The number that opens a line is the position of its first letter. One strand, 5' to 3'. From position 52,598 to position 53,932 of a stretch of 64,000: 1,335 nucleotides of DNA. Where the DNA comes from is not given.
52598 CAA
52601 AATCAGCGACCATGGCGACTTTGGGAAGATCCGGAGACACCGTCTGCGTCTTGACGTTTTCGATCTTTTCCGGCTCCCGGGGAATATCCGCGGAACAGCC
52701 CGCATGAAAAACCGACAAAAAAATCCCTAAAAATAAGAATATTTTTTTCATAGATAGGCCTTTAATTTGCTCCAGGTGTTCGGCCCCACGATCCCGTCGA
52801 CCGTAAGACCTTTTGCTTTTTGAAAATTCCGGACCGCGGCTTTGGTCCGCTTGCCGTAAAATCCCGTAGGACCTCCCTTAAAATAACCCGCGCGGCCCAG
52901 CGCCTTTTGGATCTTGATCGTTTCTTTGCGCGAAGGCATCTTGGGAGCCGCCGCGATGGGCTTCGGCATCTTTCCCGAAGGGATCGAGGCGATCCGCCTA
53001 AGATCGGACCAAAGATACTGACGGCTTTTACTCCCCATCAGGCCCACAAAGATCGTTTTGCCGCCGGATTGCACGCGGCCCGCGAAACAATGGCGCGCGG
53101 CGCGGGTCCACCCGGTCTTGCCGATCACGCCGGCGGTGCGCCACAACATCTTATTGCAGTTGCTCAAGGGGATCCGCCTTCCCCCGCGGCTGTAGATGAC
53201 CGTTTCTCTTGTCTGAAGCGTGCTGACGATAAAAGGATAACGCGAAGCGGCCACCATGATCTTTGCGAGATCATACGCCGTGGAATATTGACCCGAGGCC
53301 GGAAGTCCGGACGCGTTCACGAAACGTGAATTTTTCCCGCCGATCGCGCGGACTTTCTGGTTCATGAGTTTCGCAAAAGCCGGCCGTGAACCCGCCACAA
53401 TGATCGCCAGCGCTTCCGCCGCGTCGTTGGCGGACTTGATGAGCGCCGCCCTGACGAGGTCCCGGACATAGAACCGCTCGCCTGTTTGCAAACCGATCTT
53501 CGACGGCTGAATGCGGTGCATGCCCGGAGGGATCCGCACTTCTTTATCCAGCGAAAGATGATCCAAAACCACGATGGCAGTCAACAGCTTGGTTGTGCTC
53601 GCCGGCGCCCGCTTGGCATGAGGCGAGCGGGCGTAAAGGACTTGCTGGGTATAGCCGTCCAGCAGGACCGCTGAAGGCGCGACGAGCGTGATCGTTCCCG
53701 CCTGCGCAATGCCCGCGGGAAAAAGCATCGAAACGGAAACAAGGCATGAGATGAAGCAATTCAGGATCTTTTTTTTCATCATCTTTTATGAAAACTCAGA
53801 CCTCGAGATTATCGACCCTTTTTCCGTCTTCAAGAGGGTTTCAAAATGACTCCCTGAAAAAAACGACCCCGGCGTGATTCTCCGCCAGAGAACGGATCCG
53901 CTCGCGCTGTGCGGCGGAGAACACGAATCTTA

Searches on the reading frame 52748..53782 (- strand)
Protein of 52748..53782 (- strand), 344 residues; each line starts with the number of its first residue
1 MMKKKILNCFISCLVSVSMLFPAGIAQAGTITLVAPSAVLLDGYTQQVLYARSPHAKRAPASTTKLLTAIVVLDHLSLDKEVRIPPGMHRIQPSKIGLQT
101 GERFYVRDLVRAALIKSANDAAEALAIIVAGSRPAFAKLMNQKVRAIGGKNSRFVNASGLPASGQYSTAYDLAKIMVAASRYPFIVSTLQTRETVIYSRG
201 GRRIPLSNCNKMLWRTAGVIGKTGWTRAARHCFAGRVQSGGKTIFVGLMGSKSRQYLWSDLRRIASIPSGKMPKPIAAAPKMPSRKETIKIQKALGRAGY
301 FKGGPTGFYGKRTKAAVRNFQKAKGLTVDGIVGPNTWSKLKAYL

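Call 75: search_protein_families(library=pfam, proteins=[window:52748-53782:-], max_evalue=0.0001)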
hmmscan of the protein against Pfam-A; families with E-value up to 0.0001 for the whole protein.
window:52748-53782:- (344 aa): 2 families
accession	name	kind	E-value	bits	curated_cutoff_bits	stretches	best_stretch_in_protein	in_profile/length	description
PF00768.25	Peptidase_S11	-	3.4e-47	161.3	27.6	1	32-251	9-237/239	D-alanyl-D-alanine carboxypeptidase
PF01471.23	PG_binding_1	-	2.9e-18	66.2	23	1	286-340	3-57/57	Putative peptidoglycan binding domain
